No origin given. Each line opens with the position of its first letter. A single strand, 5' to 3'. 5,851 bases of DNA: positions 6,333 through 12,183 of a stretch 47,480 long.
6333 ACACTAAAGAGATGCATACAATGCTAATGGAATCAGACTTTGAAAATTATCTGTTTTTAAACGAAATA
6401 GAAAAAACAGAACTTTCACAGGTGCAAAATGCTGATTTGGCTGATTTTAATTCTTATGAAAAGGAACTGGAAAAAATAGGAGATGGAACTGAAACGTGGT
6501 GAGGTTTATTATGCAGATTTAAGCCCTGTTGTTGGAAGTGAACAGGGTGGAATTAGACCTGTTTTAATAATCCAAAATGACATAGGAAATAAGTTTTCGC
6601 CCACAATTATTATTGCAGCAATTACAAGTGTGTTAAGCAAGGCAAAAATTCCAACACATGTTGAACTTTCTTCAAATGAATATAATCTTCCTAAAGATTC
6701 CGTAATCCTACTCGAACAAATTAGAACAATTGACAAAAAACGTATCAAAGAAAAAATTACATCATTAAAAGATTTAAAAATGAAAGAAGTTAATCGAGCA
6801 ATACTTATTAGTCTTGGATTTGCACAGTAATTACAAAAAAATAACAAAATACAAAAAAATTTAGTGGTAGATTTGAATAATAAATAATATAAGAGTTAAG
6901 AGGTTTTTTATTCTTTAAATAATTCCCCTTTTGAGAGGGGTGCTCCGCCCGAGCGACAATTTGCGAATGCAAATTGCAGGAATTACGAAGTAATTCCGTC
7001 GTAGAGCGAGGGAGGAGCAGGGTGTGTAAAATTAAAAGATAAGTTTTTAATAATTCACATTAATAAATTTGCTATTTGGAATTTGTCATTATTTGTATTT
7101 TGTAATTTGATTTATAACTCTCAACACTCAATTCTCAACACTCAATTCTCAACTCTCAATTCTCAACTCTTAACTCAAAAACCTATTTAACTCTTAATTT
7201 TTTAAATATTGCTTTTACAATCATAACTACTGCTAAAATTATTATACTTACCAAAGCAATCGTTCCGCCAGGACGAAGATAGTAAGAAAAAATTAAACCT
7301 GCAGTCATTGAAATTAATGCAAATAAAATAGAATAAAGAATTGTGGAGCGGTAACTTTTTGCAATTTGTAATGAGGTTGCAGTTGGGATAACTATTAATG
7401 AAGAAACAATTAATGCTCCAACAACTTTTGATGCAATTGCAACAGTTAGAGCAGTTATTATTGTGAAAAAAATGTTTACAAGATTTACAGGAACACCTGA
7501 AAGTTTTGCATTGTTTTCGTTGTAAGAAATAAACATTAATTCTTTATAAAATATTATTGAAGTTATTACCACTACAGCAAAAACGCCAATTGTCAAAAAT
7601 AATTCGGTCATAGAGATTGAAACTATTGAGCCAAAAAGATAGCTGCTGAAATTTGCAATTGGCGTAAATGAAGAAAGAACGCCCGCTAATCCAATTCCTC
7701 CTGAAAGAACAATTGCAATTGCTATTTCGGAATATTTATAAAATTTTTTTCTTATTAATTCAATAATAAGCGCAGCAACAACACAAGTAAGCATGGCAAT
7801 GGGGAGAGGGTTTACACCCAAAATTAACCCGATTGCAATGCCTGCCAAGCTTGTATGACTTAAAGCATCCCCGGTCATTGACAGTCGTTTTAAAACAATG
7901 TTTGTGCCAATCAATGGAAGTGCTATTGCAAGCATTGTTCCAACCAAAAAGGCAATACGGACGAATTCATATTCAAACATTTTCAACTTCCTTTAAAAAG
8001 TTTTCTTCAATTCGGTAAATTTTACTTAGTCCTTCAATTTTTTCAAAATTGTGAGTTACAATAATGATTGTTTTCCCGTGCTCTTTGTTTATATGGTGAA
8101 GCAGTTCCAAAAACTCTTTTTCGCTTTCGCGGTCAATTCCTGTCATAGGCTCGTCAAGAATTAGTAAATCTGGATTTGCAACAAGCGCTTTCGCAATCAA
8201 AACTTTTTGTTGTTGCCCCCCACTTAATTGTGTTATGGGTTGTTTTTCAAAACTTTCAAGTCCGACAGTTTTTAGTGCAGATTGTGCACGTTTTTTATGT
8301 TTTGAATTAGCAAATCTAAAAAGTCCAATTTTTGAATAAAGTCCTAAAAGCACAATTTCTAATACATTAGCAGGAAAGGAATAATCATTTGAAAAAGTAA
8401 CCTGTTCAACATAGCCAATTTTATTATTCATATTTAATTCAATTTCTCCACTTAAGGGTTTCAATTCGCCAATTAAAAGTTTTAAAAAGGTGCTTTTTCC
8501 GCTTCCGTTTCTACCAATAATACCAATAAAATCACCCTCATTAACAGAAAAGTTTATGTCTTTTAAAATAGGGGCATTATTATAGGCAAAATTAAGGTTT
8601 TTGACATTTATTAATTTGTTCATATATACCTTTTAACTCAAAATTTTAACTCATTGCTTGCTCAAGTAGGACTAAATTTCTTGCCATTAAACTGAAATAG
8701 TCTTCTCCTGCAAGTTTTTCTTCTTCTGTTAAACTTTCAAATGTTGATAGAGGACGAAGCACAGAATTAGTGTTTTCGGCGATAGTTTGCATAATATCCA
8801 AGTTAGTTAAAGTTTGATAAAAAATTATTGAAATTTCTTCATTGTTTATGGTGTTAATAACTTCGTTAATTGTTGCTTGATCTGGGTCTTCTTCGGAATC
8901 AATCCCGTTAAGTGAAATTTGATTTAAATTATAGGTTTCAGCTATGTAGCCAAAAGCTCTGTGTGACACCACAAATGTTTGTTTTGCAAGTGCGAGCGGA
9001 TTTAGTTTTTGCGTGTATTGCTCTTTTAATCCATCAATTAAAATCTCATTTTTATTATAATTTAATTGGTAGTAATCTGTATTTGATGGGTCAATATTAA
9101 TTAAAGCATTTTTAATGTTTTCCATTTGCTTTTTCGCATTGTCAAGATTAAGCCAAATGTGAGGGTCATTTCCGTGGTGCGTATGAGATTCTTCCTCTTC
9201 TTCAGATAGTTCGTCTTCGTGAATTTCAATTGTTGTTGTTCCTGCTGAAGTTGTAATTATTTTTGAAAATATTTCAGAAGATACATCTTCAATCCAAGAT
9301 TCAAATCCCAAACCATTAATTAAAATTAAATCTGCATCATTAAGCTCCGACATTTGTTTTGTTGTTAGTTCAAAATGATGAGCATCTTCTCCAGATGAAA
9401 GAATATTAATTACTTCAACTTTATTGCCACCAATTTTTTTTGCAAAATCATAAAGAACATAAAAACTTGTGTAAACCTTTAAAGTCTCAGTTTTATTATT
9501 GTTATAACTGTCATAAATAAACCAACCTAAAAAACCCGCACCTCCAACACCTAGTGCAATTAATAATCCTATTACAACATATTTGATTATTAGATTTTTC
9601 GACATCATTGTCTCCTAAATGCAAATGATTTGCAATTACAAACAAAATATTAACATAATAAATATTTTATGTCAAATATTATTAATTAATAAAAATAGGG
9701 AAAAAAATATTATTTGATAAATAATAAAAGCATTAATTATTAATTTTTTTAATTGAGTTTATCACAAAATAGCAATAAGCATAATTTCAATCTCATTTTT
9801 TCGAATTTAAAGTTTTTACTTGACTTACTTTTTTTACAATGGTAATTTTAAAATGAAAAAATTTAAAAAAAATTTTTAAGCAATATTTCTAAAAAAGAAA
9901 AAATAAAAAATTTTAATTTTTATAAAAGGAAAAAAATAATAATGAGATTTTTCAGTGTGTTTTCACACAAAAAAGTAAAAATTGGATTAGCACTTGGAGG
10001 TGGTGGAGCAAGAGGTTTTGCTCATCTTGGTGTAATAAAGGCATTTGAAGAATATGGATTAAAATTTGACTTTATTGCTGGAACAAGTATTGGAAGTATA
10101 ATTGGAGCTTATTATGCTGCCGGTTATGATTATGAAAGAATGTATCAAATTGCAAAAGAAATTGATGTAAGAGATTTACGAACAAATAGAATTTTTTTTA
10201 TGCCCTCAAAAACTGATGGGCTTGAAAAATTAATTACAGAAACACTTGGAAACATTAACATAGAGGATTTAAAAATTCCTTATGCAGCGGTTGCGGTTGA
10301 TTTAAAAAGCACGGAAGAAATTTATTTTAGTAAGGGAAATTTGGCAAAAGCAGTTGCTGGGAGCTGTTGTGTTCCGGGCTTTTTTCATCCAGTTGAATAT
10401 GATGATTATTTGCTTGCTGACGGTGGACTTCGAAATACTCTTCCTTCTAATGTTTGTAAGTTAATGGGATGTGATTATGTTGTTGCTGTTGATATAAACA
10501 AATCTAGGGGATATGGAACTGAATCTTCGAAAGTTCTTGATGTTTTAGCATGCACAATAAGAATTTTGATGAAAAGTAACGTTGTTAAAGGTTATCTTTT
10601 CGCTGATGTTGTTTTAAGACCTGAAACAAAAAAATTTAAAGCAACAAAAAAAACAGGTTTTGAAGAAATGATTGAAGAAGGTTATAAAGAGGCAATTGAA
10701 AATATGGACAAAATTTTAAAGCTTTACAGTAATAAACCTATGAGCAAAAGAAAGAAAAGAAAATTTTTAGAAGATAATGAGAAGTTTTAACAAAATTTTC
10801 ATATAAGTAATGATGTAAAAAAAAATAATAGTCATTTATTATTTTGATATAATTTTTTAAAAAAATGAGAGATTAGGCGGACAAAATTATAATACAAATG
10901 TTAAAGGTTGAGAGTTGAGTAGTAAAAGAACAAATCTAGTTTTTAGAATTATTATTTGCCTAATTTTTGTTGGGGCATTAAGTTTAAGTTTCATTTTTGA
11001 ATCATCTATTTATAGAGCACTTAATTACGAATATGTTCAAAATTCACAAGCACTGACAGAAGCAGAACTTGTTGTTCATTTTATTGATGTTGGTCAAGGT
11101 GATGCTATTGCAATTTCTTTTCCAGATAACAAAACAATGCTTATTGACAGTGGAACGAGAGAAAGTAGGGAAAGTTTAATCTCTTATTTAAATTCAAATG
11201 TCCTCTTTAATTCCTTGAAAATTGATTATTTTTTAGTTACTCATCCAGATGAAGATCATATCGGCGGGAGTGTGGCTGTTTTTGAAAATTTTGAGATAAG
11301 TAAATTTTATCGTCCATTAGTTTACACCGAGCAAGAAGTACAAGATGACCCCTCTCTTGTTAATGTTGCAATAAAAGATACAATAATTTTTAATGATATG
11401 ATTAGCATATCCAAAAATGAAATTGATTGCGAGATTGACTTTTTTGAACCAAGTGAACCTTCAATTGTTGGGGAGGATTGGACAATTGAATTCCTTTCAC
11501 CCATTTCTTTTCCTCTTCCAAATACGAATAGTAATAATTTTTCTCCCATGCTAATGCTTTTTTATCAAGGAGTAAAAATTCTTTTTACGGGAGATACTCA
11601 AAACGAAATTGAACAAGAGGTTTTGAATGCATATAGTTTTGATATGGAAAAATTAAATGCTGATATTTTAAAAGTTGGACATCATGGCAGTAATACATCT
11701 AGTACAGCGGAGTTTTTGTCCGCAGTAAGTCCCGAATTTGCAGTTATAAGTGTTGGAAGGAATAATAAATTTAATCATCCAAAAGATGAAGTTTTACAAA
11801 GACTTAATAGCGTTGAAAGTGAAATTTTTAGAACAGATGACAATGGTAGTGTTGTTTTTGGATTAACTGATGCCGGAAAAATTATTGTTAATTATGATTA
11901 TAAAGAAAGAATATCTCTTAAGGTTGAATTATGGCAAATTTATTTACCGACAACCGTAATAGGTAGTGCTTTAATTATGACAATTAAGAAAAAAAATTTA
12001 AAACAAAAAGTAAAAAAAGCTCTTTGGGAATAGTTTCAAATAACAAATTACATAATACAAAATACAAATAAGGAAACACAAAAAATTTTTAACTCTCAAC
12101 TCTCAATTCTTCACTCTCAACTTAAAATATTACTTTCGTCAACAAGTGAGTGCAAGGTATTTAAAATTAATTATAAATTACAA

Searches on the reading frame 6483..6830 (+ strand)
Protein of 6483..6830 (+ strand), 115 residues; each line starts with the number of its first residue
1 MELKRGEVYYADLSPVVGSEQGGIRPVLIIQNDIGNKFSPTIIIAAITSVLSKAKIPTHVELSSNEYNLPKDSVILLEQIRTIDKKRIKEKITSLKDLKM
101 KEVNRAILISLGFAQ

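Call 11: search_protein_families(library=pfam, proteins=[window:6483-6830:+])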
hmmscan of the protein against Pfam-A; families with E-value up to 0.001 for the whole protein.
window:6483-6830:+ (115 aa): 1 family
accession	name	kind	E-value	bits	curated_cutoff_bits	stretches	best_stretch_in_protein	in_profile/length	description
PF02452.23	PemK_toxin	-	1.2e-35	122.4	23.1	1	4-110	1-108/109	PemK-like, MazF-like toxin of type II toxin-antitoxin system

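Call 24: find_encoding_contigs(protein=window:6483-6830:+, flank=10000, max_places=10)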
Protein window:6483-6830:+ (115 aa): 1 contig read that carries it; 1 place shown.
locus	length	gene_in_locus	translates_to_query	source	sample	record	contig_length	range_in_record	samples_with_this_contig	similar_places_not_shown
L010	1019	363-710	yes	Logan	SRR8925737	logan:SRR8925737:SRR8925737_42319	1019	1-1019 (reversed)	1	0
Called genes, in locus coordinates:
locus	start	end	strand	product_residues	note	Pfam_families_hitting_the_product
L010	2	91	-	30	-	?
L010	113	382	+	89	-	-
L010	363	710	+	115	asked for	PF02452:PemK_toxin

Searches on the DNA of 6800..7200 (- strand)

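Call 40: build_rna_model(alignment_id=A3, structure=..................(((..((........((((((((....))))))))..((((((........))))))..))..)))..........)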
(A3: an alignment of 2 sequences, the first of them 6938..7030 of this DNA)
Model R1 built from alignment A3 (2 sequences, 94 columns); structure: as given.
model positions 94; base pairs 19; branch points 1; effective number of sequences 1.22; information 0.608 bits per position. Calibrated on 0.2 Mb of random sequence (short: E-values are rough).
structure used (alignment columns):
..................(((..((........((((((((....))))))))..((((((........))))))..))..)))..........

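Call 41: search_with_rna_model(model_id=R1, source=window, filters=off, max_evalue=10, show_alignments=6)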
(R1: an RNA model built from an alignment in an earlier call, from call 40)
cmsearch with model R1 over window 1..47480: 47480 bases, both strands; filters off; matches with E-value up to 10: 13.
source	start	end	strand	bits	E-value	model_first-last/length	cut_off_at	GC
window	32189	32282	+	115.3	3.1e-29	1-94/94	no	0.49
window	6938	7030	-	110.2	7.5e-28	1-94/94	no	0.53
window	29580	29664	+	38.2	2.3e-08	1-94/94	no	0.48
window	32222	32263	-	13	0.15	34-75/94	no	0.36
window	6957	6976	+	11.7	0.34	56-75/94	no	0.35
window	21117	21218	+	9.8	1.1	1-94/94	no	0.42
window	6979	6997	+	8.5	2.4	34-53/94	no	0.37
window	24890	24999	+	8.3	2.8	1-94/94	no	0.32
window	30226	30309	-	7.8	3.7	1-94/94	no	0.29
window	39469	39513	+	7.8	3.8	1-94/94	no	0.53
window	29674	29696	+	6.9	6.8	54-75/94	no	0.35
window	12085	12165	-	6.6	7.8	1-94/94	no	0.3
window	13904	13957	+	6.4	9.1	1-94/94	no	0.28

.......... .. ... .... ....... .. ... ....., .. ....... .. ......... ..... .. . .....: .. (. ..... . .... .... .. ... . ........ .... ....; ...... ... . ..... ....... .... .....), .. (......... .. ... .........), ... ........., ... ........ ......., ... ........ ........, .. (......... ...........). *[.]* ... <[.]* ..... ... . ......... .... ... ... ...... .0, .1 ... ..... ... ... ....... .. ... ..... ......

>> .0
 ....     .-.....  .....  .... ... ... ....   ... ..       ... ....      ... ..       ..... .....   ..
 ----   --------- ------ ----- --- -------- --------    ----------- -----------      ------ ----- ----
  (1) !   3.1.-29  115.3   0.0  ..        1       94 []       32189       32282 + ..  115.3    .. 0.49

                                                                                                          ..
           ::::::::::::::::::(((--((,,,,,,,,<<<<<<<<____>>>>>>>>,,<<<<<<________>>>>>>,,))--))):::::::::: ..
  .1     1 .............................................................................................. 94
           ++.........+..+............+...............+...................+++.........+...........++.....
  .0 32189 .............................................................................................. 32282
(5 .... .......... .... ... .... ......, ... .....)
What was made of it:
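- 6921..7028 (-): Copy A, the best-preserved core. Lies between the convergent znuB-like (7183-7986, -) and mazF (6483-6830, +) genes. Model score 110 bits (call 41).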

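Call 43: search_with_rna_model(model_id=R1, sources=[L109, L110, L111, L112, L113, L114, L115, L116, L117, L118, L119, L120, L121, L122, L123, L124, L125, L126, L127, L128, L129, L130, L131, L132, L133, L134, L135, L136, L137, L138, L139, L140, L141, L142, L143, L144, L145, L146, L147, L148, L149, L150, L151, L152, L153, L154, L166, L170, L185, L188, L189, L190, L191, L192, L193, L194], max_evalue=10, show_alignments=3)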
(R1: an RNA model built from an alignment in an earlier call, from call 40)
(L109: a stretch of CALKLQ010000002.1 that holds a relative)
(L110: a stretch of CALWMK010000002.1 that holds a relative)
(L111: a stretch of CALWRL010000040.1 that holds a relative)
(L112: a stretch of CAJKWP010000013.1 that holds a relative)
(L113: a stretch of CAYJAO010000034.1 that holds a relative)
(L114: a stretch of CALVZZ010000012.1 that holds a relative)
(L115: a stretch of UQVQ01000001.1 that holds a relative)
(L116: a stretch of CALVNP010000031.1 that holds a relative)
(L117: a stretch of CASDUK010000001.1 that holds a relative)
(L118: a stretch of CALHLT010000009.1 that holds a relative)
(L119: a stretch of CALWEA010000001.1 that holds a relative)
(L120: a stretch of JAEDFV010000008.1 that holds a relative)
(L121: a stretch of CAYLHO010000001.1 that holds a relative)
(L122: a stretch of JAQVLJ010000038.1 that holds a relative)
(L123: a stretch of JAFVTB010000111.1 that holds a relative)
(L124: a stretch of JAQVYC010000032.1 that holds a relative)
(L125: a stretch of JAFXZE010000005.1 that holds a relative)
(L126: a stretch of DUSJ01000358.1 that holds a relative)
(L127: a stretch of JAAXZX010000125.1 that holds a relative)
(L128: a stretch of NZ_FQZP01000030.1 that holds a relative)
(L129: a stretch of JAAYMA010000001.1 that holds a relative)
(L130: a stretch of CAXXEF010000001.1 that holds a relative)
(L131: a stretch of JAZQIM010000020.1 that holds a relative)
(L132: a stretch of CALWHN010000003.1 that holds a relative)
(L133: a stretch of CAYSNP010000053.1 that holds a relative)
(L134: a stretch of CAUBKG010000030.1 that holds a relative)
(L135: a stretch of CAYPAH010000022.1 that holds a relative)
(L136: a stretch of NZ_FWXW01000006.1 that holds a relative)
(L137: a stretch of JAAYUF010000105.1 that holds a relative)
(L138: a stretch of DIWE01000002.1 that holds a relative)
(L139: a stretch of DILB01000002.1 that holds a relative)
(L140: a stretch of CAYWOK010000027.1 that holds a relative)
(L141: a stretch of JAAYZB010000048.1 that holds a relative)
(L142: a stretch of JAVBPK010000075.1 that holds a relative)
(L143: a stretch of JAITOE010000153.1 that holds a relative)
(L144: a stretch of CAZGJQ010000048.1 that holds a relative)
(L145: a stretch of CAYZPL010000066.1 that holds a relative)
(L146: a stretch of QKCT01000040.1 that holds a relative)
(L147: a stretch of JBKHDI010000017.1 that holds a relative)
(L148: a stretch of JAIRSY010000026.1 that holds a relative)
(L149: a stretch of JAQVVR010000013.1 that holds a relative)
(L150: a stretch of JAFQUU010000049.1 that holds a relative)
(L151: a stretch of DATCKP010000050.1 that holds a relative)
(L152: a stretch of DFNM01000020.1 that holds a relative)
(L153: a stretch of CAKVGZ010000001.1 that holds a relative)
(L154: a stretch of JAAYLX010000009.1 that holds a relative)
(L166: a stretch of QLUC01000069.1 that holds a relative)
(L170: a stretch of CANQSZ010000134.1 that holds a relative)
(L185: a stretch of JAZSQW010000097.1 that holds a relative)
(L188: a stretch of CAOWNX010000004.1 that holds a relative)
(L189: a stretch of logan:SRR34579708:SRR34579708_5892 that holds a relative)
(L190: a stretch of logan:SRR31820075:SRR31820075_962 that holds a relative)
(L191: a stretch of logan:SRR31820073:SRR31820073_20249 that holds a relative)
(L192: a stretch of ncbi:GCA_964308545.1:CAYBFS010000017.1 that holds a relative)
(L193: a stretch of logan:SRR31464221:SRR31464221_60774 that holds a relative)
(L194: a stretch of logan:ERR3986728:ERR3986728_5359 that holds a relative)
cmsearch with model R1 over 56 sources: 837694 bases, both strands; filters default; matches with E-value up to 10: 0.
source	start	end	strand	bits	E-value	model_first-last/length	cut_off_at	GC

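Call 56: search_with_rna_model(model_id=R1, source=window, max_evalue=0.001, make_alignment=true)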
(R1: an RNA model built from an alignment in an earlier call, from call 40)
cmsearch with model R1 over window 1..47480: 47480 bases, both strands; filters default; matches with E-value up to 0.001: 3.
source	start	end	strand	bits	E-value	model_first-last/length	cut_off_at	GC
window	32189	32282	+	115.3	3.1e-29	1-94/94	no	0.49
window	6938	7030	-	110.2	7.5e-28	1-94/94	no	0.53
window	29580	29715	+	57.8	1.1e-13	1-94/94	no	0.47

Alignment A4: 3 matches aligned to the model, 141 columns, each read 5' to 3' on its own strand. Consensus structure (alignment columns), stored with it:
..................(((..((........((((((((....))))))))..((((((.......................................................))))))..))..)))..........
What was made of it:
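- Checked: Nothing else in the window scores below E 0.1 (calls 41, 56). It is a full-length copy with a 55-nt partial duplication inside the hairpin-2 loop (call 56).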

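Call 58: search_rna_families(source=window, start=6800, end=7200, threshold=evalue, max_evalue=10)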
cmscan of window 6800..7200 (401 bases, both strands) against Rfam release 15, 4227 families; matches with E-value up to 10: 5.
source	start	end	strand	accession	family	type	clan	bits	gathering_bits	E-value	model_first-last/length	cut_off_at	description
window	6887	6998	+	RF00035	OxyS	Gene; sRNA;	-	16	75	0.57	1-110/110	no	OxyS RNA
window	6931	7165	-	RF01295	SCARNA7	Gene; snRNA; snoRNA; scaRNA;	-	15.1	65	0.11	1-330/330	no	Small Cajal body-specific RNA 7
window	6896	6930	-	RF03904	MIR7991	Gene; miRNA;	-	14.6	58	4.2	1-47/47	no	MIR7991 microRNA precursor family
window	6981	7088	+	RF02955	EGFOA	Gene; sRNA;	-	12.5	37.7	9.1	1-108/108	no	EGFOA RNA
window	6994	7082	+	RF01295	SCARNA7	Gene; snRNA; snoRNA; scaRNA;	-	8.4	65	5.4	1-330/330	no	Small Cajal body-specific RNA 7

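Call 80: search_with_rna_model(model_id=R1, sources=[L195, L196, L197, L198, L199, L200, L189, L190, L192], max_evalue=10)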
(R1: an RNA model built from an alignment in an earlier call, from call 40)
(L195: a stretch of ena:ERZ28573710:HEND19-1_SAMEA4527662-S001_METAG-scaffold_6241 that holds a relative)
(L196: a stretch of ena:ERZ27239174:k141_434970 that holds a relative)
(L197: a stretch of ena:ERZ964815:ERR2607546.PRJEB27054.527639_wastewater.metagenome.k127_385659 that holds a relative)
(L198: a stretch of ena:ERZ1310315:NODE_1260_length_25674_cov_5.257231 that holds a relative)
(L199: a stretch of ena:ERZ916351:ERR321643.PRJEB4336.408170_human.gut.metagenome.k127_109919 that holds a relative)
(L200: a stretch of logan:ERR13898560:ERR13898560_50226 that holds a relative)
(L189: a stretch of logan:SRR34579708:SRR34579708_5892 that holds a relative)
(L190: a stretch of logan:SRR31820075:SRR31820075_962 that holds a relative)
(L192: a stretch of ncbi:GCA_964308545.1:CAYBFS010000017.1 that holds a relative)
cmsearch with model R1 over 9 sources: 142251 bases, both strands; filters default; matches with E-value up to 10: 0.
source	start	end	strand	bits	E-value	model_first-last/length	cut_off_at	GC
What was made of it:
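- No model hit in 838 kb plus a further ~83 kb of newly fetched sequence from relatives (calls 43, 80).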

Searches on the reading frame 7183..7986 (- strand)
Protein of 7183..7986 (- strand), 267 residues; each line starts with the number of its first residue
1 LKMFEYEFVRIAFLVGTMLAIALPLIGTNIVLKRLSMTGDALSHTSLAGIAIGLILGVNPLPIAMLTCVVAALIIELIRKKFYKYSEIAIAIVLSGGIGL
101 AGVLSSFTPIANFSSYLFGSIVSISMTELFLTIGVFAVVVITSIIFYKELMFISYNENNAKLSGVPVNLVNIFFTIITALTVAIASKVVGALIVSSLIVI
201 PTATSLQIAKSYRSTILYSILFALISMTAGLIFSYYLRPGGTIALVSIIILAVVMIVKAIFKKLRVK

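Call 11: search_protein_families(library=pfam, proteins=[window:7183-7986:-])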
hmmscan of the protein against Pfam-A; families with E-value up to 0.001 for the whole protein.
window:7183-7986:- (267 aa): 2 families
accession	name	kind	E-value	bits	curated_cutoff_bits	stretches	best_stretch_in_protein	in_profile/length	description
PF00950.22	ABC-3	-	7.4e-53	180.1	20.1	1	6-257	2-257/258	ABC 3 transport family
PF01032.23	FecCD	-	1.5e-07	31.2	26.5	1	63-257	105-307/311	FecCD transport family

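Call 23: find_encoding_contigs(protein=window:7183-7986:-, flank=10000, max_places=10)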
Protein window:7183-7986:- (267 aa): no gene with exactly this product is on record in the collection.

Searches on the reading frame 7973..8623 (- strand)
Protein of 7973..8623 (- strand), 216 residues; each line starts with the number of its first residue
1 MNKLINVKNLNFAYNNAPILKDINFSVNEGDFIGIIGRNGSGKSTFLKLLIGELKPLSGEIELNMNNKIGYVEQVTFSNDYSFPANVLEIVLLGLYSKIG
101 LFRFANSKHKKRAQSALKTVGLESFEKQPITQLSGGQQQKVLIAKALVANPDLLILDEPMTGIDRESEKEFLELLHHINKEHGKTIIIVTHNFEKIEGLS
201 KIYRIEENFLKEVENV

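Call 11: search_protein_families(library=pfam, proteins=[window:7973-8623:-])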
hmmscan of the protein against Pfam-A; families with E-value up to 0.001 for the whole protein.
window:7973-8623:- (216 aa): 3 families
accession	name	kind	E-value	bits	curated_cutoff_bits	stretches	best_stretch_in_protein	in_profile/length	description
PF00005.33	ABC_tran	-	1.6e-32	113.4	25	1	20-160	1-136/137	ABC transporter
PF13304.12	AAA_21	-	2.4e-12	48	27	2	126-192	231-299/304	AAA domain, putative AbiEii toxin, Type IV TA system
PF02463.25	SMC_N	-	6.9e-06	26.1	40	1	31-206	25-212/220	RecF/RecN/SMC N terminal domain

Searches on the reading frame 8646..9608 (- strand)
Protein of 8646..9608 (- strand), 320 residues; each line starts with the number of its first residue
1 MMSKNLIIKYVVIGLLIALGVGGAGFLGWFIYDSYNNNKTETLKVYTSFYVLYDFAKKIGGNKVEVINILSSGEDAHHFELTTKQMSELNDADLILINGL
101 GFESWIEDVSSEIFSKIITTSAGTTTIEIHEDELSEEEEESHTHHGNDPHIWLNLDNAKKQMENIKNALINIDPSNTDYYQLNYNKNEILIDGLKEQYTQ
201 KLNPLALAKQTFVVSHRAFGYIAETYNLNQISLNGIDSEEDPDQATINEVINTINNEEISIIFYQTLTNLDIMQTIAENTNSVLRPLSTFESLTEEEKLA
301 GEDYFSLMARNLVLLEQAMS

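Call 21: search_protein_families(library=pfam, proteins=[window:8646-9608:-])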
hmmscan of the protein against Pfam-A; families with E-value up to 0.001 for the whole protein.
window:8646-9608:- (320 aa): 1 family
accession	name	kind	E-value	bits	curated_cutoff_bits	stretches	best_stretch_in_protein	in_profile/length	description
PF01297.22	ZnuA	-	2.2e-72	244.1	29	1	45-318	1-263/263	Zinc-uptake complex component A periplasmic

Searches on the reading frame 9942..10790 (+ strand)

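Call 21: search_protein_families(library=pfam, proteins=[window:9942-10790:+])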
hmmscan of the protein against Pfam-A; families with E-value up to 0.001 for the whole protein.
window:9942-10790:+ (282 aa): 1 family
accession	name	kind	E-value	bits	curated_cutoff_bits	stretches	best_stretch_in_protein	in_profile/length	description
PF01734.28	Patatin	-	2e-33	116.6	27.7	1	16-168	1-186/191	Patatin-like phospholipase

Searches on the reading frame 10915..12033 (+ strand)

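Call 21: search_protein_families(library=pfam, proteins=[window:10915-12033:+])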
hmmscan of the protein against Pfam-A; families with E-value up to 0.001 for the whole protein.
window:10915-12033:+ (372 aa): 2 families
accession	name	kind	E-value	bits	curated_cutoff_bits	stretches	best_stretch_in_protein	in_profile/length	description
PF00753.33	Lactamase_B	-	3.5e-17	63.4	22.7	1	58-281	2-195/196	Metallo-beta-lactamase superfamily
PF16661.11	Lactamase_B_6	-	3.5e-05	23.7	27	1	71-142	5-75/193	Metallo-beta-lactamase superfamily domain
